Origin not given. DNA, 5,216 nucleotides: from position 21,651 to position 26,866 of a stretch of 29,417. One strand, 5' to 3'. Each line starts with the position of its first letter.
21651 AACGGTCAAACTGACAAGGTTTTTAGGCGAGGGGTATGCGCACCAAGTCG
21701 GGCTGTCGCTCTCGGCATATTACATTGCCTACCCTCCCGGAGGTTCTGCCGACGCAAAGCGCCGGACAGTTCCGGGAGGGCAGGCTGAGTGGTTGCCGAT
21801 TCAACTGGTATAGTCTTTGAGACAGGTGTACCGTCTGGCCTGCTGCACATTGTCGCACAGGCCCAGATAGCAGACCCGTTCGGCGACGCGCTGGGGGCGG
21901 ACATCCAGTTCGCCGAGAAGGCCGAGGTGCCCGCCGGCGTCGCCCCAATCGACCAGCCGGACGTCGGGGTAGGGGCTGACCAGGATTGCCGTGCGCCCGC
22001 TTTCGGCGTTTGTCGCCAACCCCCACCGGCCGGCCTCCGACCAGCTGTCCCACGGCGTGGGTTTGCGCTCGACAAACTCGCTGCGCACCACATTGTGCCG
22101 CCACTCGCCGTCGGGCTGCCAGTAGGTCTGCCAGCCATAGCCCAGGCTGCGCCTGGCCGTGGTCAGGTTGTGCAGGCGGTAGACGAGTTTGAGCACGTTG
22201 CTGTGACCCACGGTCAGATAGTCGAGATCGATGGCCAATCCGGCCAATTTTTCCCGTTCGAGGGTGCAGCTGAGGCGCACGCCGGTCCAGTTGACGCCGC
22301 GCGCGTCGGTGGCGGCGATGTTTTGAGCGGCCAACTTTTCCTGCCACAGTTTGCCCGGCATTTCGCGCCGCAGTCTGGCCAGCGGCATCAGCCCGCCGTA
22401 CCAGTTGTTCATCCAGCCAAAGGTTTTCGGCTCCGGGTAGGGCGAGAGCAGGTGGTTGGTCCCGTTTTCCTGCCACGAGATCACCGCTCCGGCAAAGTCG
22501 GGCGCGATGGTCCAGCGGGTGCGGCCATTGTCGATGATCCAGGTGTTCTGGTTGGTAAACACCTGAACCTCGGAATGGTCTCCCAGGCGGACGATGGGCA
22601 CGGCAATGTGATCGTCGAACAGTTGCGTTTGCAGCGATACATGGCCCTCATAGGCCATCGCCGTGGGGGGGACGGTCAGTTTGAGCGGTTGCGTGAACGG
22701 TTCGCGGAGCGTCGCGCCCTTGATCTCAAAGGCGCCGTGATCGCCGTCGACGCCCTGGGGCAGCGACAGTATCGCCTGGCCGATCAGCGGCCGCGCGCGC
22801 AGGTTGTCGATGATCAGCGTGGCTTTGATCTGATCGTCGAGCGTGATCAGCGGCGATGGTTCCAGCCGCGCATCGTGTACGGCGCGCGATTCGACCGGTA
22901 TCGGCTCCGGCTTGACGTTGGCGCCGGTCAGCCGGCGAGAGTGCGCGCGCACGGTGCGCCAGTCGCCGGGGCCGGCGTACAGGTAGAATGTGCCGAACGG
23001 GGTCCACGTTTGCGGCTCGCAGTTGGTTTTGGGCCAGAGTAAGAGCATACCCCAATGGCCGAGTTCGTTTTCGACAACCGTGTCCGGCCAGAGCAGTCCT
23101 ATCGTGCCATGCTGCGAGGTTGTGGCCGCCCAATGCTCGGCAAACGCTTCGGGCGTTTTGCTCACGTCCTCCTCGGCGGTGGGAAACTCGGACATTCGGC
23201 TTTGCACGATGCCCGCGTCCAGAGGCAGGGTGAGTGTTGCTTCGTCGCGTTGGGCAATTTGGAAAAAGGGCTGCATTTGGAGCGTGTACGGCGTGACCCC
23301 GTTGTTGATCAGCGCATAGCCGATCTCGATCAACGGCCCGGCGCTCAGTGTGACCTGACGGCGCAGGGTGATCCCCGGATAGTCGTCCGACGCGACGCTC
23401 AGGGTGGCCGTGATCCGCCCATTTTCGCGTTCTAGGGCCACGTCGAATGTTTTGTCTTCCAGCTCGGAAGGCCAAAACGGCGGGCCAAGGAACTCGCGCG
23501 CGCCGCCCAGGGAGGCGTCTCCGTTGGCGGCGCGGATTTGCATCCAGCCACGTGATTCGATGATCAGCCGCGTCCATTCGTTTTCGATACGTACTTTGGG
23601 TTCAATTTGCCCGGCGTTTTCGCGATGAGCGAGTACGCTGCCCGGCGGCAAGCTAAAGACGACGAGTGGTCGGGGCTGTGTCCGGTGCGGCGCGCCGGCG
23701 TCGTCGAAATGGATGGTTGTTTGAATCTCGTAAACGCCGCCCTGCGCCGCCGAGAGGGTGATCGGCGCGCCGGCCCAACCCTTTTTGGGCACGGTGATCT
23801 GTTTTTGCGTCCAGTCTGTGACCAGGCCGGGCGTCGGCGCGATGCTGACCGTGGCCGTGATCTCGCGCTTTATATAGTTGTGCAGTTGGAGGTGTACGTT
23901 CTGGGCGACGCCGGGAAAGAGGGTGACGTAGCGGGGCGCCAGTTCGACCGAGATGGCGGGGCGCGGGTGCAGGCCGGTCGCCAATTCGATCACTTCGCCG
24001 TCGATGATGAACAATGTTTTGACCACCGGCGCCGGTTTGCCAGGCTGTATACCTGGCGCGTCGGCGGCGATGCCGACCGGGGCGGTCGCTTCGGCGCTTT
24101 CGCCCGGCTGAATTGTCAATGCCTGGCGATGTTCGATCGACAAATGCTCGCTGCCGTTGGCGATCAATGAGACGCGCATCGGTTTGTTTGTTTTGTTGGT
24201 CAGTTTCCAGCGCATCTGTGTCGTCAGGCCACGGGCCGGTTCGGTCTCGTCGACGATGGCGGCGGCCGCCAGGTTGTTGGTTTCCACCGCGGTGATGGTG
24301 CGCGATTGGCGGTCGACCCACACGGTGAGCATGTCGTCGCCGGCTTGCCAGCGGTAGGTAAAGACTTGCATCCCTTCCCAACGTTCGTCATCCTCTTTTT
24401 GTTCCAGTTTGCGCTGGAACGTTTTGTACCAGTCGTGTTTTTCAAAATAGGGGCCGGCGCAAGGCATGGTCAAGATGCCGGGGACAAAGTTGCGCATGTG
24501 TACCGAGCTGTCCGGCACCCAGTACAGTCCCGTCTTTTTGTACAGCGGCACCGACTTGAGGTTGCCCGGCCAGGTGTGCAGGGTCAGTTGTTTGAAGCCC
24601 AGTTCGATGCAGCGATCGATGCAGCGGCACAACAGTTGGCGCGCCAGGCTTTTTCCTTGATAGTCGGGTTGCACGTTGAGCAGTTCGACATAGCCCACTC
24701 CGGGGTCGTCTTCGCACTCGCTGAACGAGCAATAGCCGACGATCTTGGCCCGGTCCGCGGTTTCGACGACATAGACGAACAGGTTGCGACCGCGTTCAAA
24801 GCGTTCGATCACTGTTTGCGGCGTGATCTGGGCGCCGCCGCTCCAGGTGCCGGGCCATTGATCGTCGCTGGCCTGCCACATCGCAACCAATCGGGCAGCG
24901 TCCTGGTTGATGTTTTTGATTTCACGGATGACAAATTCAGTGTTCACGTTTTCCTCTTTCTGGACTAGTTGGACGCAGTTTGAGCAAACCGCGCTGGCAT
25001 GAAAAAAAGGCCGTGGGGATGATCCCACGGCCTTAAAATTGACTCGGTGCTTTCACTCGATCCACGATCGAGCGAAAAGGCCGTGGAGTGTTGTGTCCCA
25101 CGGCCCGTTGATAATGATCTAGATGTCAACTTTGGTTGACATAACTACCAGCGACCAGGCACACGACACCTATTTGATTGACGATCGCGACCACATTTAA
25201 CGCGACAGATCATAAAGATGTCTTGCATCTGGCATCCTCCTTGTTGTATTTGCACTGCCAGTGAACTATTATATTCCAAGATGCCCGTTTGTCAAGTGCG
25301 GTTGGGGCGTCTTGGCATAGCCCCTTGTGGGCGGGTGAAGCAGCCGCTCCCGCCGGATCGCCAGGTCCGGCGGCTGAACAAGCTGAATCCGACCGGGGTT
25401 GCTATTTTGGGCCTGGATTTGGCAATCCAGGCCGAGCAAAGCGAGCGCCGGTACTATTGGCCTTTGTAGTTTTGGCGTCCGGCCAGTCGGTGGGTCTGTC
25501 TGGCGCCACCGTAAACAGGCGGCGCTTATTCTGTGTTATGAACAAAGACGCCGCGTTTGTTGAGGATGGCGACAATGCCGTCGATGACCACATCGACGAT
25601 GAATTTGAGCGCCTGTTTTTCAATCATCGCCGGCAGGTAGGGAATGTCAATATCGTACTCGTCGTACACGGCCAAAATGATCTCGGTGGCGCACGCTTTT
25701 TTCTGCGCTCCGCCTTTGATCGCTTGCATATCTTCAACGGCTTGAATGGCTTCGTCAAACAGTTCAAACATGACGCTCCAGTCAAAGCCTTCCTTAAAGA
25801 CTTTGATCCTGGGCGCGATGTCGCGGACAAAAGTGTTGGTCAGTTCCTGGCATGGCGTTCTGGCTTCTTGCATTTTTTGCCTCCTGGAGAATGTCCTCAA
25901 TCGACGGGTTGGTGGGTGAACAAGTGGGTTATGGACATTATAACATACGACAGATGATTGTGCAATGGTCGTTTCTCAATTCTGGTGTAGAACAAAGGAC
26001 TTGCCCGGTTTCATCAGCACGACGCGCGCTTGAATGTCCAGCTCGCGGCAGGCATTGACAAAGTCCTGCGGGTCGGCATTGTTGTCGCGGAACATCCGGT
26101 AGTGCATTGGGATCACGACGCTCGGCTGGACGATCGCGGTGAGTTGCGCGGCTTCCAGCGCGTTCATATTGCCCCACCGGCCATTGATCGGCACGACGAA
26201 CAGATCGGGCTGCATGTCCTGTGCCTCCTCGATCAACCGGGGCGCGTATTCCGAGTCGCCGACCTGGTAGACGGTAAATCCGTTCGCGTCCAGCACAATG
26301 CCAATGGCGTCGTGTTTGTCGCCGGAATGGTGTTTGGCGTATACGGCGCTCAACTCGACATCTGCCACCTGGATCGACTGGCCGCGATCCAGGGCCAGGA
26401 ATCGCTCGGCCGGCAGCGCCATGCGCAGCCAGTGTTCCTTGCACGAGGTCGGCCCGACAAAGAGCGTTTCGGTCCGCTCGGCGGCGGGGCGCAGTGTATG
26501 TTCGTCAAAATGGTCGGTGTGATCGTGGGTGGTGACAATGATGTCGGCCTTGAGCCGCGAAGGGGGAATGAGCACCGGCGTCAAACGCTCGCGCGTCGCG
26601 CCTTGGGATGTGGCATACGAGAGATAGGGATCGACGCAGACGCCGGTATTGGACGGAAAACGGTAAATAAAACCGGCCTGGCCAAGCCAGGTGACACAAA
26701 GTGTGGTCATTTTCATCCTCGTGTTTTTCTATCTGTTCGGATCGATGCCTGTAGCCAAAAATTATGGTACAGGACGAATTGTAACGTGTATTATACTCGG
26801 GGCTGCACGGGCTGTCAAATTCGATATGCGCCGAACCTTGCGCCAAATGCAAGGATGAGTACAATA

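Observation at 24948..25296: Second leader-peptide / tandem-terminator cassette with swappable hairpin arms upstream of the GNAT-fusion gene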

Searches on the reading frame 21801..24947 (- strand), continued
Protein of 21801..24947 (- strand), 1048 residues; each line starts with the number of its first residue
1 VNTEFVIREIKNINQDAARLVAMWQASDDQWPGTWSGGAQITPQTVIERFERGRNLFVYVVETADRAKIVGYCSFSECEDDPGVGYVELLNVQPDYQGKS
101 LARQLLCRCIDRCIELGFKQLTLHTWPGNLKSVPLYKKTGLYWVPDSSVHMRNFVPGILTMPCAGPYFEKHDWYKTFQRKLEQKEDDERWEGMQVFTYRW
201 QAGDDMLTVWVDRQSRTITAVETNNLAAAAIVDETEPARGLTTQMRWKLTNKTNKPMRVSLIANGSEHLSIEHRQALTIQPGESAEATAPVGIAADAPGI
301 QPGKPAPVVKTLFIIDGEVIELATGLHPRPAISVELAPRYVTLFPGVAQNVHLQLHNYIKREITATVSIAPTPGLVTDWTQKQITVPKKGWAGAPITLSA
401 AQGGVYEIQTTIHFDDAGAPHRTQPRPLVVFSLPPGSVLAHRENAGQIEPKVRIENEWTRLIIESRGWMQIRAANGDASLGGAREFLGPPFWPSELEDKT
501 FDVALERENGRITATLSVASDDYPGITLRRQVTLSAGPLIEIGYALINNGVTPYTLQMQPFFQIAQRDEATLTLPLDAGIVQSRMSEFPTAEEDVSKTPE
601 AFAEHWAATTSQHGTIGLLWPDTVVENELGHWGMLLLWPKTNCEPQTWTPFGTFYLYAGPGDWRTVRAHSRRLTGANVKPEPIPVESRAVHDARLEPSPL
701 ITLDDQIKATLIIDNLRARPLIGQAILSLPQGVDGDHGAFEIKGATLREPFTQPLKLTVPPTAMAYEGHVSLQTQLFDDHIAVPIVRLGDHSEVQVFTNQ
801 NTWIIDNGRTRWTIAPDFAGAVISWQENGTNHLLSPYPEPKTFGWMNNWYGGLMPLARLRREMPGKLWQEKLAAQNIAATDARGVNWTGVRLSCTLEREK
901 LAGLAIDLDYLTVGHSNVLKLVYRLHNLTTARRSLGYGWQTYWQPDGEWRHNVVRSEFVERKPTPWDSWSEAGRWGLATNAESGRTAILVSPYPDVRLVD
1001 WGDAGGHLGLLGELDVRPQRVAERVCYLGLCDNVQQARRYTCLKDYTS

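Call 36: find_encoding_contigs(protein=P0054, flank=2500, max_places=1)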
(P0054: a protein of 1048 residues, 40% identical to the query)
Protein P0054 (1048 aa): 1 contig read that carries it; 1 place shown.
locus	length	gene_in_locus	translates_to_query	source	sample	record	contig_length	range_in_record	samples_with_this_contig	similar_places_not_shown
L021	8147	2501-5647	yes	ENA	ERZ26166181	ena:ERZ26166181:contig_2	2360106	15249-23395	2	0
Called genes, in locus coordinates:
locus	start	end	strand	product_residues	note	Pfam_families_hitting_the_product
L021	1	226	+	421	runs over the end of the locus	PF00675:Peptidase_M16, PF05193:Peptidase_M16_C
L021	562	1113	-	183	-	-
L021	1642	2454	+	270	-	PF22435:MRM3-like_sub_bind, PF08032:SpoU_sub_bind, PF00588:SpoU_methylase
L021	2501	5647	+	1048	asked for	PF00583:Acetyltransf_1, PF13508:Acetyltransf_7 (weak), PF13673:Acetyltransf_10 (weak)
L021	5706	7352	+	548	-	-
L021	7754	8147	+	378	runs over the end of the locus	PF00664:ABC_membrane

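Call 60: search_protein_families(library=ncbifam, proteins=[window:21801-24947:-], max_evalue=0.01)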
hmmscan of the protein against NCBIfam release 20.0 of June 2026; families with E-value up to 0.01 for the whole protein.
window:21801-24947:- (1048 aa): 4 families
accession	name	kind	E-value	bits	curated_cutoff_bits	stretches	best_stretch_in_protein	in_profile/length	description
TIGR01575.1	rimI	equivalog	6.2e-06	26.4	86.4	1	59-141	34-112/132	ribosomal protein S18-alanine N-acetyltransferase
NF040503.1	resist_ArsN1a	equivalog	0.00015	21.5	170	1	42-141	33-133/159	arsinothricin resistance N-acetyltransferase ArsN1 family A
NF002959.0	PRK03624.1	equivalog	0.0014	18.4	124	1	7-140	9-128/147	GNAT family acetyltransferase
NF008212.0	PRK10975.1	equivalog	0.0061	16.4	219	0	62-140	143-219/232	dTDP-4-amino-4,6-dideoxy-D-galactose acyltransferase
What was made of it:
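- On Drug- or translation-stress-sensing leader ORF (erm, cat, toiL type): The GNAT domain gives only generic hits (RimI-like, ArsN1-like, all below cut-off; call 60).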

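Call 61: search_solved_structures(query=window:21801-24947:-, max_evalue=0.01)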
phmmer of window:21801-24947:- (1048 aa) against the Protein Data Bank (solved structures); distinct sequences matched with E-value up to 0.01: 3.
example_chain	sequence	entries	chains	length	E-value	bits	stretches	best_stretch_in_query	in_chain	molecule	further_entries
4jxq_A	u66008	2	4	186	0.0005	21.2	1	55-140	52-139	Acetyltransferase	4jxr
3dr6_A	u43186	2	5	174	0.0011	20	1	53-140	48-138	yncA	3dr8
3jvn_A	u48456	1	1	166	0.0032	18.5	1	26-141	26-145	Acetyltransferase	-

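Call 74: predict_structure(alignment_id=A3)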
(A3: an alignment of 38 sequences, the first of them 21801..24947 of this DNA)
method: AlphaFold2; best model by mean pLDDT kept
length: 1048 residues; sequences in the alignment: 38
mean_pLDDT: 89.4   pTM: 0.83
mean pLDDT of the five models: 89.4, 87.7, 86.7, 86.7, 86.4
residues with pLDDT >= 90: 699; 70-90: 292; 50-70: 42; < 50: 15
segments of 3 or more residues with pLDDT < 50: 677-688
pLDDT, mean of each block of 10 residues (from residue 1): 79 93 85 64 88 91 92 88 88 87 93 94 72 86 84 94 92 94 89 95 96 94 96 91 95 95 94 95 96 87 87 93 93 92 95 92 94 96 93 96 95 89 91 94 76 94 93 88 92 86 93 96 94 95 97 95 86 82 77 77 90 92 89 89 95 93 90 65 42 85 91 80 91 89 83 92 91 85 92 94 96 95 95 91 61 90 79 95 91 91 95 97 96 93 93 90 79 94 96 91 84 92 96 95 82
secondary structure, 60 per line:
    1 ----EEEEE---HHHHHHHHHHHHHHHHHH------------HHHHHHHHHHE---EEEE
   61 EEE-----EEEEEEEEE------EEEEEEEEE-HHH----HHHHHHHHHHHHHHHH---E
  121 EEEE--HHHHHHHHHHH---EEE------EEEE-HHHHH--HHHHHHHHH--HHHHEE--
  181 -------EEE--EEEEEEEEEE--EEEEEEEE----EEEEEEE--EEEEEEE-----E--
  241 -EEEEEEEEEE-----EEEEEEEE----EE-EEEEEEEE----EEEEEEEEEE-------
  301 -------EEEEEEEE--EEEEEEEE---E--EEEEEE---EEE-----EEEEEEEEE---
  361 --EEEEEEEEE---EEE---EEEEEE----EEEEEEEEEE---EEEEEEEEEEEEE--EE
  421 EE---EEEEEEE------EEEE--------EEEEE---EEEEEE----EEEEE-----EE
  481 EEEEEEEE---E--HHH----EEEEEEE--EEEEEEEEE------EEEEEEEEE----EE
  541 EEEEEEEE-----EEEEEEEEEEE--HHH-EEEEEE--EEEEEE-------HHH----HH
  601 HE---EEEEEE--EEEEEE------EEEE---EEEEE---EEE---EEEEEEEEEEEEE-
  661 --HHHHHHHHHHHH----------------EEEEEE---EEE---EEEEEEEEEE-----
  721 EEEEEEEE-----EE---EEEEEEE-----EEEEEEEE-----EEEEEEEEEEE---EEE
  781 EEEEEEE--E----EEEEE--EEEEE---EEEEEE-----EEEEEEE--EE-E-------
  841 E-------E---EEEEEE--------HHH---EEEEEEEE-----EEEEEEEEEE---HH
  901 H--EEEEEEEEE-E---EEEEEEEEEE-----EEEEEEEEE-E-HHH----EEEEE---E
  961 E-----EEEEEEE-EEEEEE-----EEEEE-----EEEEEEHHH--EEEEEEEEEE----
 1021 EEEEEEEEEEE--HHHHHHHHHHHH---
elements in order (helices of 4 or more, strands of 3 or more residues): E5-9 H13-30 H43-52 E57-63 E69-77 E84-92 H101-116 E120-124 H127-137 E141-143 E150-153 H155-159 H162-170 H173-176 E188-190 E193-202 E205-212 E217-223 E226-232 E242-251 E257-264 E272-279 E284-293 E308-315 E318-325 E332-337 E341-343 E349-357 E363-371 E375-377 E381-386 E391-400 E404-416 E419-422 E426-432 E439-442 E451-455 E459-464 E469-473 E479-488 E502-508 E511-519 E526-534 E539-548 E554-564 E571-576 E579-584 E606-611 E614-619 E626-629 E633-637 E641-643 E647-659 H663-674 E691-696 E700-702 E706-715 E721-728 E739-745 E751-758 E764-774 E778-787 E795-799 E802-806 E810-815 E821-827 E853-858 E873-880 E886-895 E904-912 E918-927 E933-941 E952-956 E967-973 E975-980 E986-990 E996-1001 E1007-1016 E1021-1031 H1034-1045
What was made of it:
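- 21801..24947 (-): Regulated gene: 1048-aa GNAT-fusion protein (GTG start). The AF2 model shows a GNAT domain followed by a long array of beta-sandwich domains (call 74).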

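Call 77: fold_search(model_id=the predicted structure, library=pdb)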
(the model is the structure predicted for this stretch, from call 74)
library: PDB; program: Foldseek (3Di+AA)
matches with E <= 10: 1847; with E <= 0.001: 517
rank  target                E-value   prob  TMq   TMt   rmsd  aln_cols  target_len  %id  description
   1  7sqc_O0               6.1e-14  1.00  0.13  0.12  54.2      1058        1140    9  Ciliary C1 central pair apparatus isolated from Chlamydomonas reinhardtii (released 2022-04-13)
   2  7som_D                6.7e-14  1.00  0.11  0.08  41.7      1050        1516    9  Ciliary C2 central pair apparatus isolated from Chlamydomonas reinhardtii (released 2022-04-13)
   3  9ijj_h                2.9e-13  1.00  0.10  0.08  43.8      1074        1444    9  In situ structure of the central apparatus in mouse sperm axoneme. (released 2025-06-04)
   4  9ijj_C                5.2e-12  1.00  0.12  0.12  46.8       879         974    9  In situ structure of the central apparatus in mouse sperm axoneme. (released 2025-06-04)
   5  9ijj_4I               9.6e-12  1.00  0.11  0.04  80.4      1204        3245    9  In situ structure of the central apparatus in mouse sperm axoneme. (released 2025-06-04)
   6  9ijj_O                1.3e-11  1.00  0.11  0.09  79.7      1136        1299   10  In situ structure of the central apparatus in mouse sperm axoneme. (released 2025-06-04)
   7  7q60                  4.9e-11  1.00  0.12  0.11  37.2       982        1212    8  Structure of TEV cleaved A2ML1 (A2ML1-TE) (released 2022-04-20)
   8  3bga_A                5.9e-11  1.00  0.18  0.18  29.5      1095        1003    9  Crystal structure of beta-galactosidase from Bacteroides thetaiotaomicron VPI-5482 (released 2007-12-11)
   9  7q1y_A                8.2e-11  1.00  0.11  0.09  29.6       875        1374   10  X-ray structure of human A2ML1 (released 2022-04-20)
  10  7q62_B                1.0e-10  1.00  0.10  0.12  31.1       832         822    9  Structure of TEV cleaved A2ML1 dimer (A2ML1-TT dimer) (released 2022-04-20)
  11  9ijj_4A               2.4e-10  1.00  0.12  0.05  31.2       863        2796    9  In situ structure of the central apparatus in mouse sperm axoneme. (released 2025-06-04)
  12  8oq3_A                2.6e-10  1.00  0.13  0.09  37.1       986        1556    9  Structure of methylamine treated human complement C3 (released 2024-02-21)
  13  7sqc_2B               3.3e-10  1.00  0.13  0.17  53.5       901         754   10  Ciliary C1 central pair apparatus isolated from Chlamydomonas reinhardtii (released 2022-04-13)
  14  8b0g_A                4.0e-10  1.00  0.13  0.11  33.0       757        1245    7  2C9, C5b9-CD59 structure (released 2023-02-22)
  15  3bga_B                4.8e-10  1.00  0.18  0.19  29.7      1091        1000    9  Crystal structure of beta-galactosidase from Bacteroides thetaiotaomicron VPI-5482 (released 2007-12-11)
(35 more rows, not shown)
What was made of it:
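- On Drug- or translation-stress-sensing leader ORF (erm, cat, toiL type): The fold search was uninformative (call 77).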

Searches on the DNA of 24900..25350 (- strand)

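Call 31: search_rna_families(source=window, start=24900, end=25350, threshold=evalue, max_evalue=10)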
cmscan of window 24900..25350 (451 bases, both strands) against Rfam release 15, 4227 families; matches with E-value up to 10: 10.
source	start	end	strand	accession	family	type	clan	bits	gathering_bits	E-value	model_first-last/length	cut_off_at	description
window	25011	25033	+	RF01330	CRISPR-DR16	Gene; CRISPR;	-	17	35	0.44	6-28/37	no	CRISPR RNA direct repeat element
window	25007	25034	+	RF02346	ar35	Gene; sRNA;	-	15.4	45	1.3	110-137/144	no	Alphaproteobacterial sRNA ar35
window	24994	25082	-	RF00519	suhB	Gene; sRNA;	CL00108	14.8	41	1.8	1-77/77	no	Makes More Granules Regulator RNA (mmgR)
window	24901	24980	-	RF01933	bxd_5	Gene; lncRNA;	-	14.3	50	0.55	1-57/57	no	Bithoraxoid conserved region 5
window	24995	25034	+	RF01420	snoR113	Gene; snRNA; snoRNA; CD-box;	-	14.3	47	3.1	1-103/103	no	Small nucleolar RNA snoR113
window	25007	25034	-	RF02346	ar35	Gene; sRNA;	-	13.7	45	3.3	110-137/144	no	Alphaproteobacterial sRNA ar35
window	25252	25315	-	RF00041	Entero_OriR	Cis-reg;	-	13.5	80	3.9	58-121/121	no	Enteroviral 3' UTR element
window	25175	25240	+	RF02308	TtnuCD34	Gene; snRNA; snoRNA; CD-box;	-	13.1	80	9.4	1-64/64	no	Tetrahymena snoRNA TtnuCD34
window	25001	25073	-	RF02651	SorY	Gene; sRNA;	-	12.5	111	6.2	1-83/83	no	Singlet oxygen resistance RNA Y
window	25313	25339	+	RF02448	SpR20_sRNA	Gene; sRNA;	-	12.3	45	7.7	1-45/45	no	Streptococcus sRNA SpR20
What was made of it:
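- On Riboswitch (any Rfam family): Only chance-level matches at E<=10 in 24900-25350 (call 31).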

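Call 89: build_rna_model(alignment_id=A1, structure=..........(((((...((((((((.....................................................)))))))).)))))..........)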
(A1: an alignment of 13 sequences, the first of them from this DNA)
Model R1 built from alignment A1 (13 sequences, 103 columns); structure: as given.
model positions 96; base pairs 13; branch points 0; effective number of sequences 4.85; information 0.596 bits per position. Calibrated on 0.2 Mb of random sequence (short: E-values are rough).
structure used (alignment columns):
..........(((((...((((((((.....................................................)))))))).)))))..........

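Call 90: search_with_rna_model(model_id=R1, sources=[window, L001, L002, L003, L004, L005, L006, L007, L008, L009, L013, L014, L015, L016, L017, L018, L019, L020, L021, L022, L023, L025, L027, L028, L029, L030, L031, L032], max_evalue=1, make_alignment=true)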
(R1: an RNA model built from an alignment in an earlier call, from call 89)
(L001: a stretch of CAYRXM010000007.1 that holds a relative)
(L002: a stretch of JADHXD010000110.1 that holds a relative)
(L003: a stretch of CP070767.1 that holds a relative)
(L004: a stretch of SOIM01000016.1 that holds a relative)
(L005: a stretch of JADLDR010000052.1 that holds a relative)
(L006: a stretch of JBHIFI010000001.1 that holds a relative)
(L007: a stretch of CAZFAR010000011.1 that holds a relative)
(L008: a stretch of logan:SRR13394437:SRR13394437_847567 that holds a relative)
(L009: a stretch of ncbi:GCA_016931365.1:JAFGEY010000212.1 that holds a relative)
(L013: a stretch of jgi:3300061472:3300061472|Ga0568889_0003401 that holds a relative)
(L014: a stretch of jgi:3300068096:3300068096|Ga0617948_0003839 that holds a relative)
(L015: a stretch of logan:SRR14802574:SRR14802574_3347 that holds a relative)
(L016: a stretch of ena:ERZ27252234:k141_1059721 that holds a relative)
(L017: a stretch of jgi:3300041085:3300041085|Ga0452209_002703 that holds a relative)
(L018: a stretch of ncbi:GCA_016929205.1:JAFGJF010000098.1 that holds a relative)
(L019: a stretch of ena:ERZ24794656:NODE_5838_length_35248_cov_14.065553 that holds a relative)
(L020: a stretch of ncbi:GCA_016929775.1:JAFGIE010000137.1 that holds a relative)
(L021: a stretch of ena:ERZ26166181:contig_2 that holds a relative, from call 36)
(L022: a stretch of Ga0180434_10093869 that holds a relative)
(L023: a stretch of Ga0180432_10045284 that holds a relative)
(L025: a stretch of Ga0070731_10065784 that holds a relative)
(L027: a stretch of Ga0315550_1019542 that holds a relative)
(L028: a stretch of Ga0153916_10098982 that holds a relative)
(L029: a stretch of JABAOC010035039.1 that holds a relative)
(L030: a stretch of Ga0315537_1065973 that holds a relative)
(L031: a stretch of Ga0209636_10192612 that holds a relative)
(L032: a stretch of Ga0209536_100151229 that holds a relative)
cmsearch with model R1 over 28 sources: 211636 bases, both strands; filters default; matches with E-value up to 1: 19.
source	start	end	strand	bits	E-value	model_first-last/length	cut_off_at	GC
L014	2217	2312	+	94.2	2.6e-25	1-96/96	no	0.51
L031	992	1087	+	91.6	1.5e-24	1-96/96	no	0.5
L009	1751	1846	+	89.8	5.3e-24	1-96/96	no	0.45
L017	2168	2263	+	87.7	2.2e-23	1-96/96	no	0.51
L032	355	450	-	86.7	4.2e-23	1-96/96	no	0.53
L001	3307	3402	+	85.8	7.9e-23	1-96/96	no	0.49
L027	74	169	-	81.9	1.2e-21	1-96/96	no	0.59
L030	308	403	-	81.9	1.2e-21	1-96/96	no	0.59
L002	3627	3720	+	73.7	3.2e-19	1-96/96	no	0.62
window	25144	25242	-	73.3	4.1e-19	1-96/96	no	0.48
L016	869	964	+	71.1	1.9e-18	1-96/96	no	0.54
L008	1886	1979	+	70.5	2.8e-18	1-96/96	no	0.54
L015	2228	2324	+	65.5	8.2e-17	1-96/96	no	0.55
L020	2299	2393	+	57.6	1.8e-14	1-96/96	no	0.51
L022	511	597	-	27.2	2e-05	1-96/96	no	0.53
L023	1300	1386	+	22.5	0.00049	1-96/96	no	0.55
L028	264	350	+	17.7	0.012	1-96/96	no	0.57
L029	2073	2159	+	15.6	0.052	1-96/96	no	0.53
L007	8911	9072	+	12.5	0.44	1-96/96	no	0.46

Alignment A5: 19 matches aligned to the model, 186 columns, each read 5' to 3' on its own strand. Consensus structure (alignment columns), stored with it:
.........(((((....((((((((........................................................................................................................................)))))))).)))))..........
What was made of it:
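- On Dispersed repeat (REP/MITE-like palindromes): The covariance model finds exactly one copy per cassette locus in 212 kb searched (call 90).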

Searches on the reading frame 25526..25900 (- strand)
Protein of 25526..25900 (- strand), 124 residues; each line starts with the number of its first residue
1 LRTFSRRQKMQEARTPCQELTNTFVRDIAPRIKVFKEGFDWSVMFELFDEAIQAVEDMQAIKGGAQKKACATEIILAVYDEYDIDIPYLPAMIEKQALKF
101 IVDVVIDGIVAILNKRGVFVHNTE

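Call 10: search_protein_families(library=pfam, proteins=[window:25526-25900:-], max_evalue=0.01)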
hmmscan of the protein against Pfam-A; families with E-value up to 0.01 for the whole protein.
window:25526-25900:- (124 aa): 1 family
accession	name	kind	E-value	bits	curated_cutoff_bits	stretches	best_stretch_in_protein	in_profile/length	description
PF09682.15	Phage_holin_6_1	-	0.0058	17.5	24.9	1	24-86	20-83/101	Bacteriophage holin of superfamily 6 (Holin_LLH)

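Call 60: search_protein_families(library=ncbifam, proteins=[window:25526-25900:-], max_evalue=0.01)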
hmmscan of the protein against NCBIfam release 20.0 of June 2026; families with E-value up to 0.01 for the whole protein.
window:25526-25900:- (124 aa): 0 families

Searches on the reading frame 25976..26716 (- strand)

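Call 10: search_protein_families(library=pfam, proteins=[window:25976-26716:-], max_evalue=0.01)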
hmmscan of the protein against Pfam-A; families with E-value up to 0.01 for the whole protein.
window:25976-26716:- (246 aa): 2 families
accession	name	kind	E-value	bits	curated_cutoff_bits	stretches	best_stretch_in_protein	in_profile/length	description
PF12706.13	Lactamase_B_2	-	5.9e-20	72.2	27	1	26-206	3-200/200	Beta-lactamase superfamily domain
PF13483.12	Lactamase_B_3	-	1.9e-19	70.6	24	1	8-205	2-160/160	Beta-lactamase superfamily domain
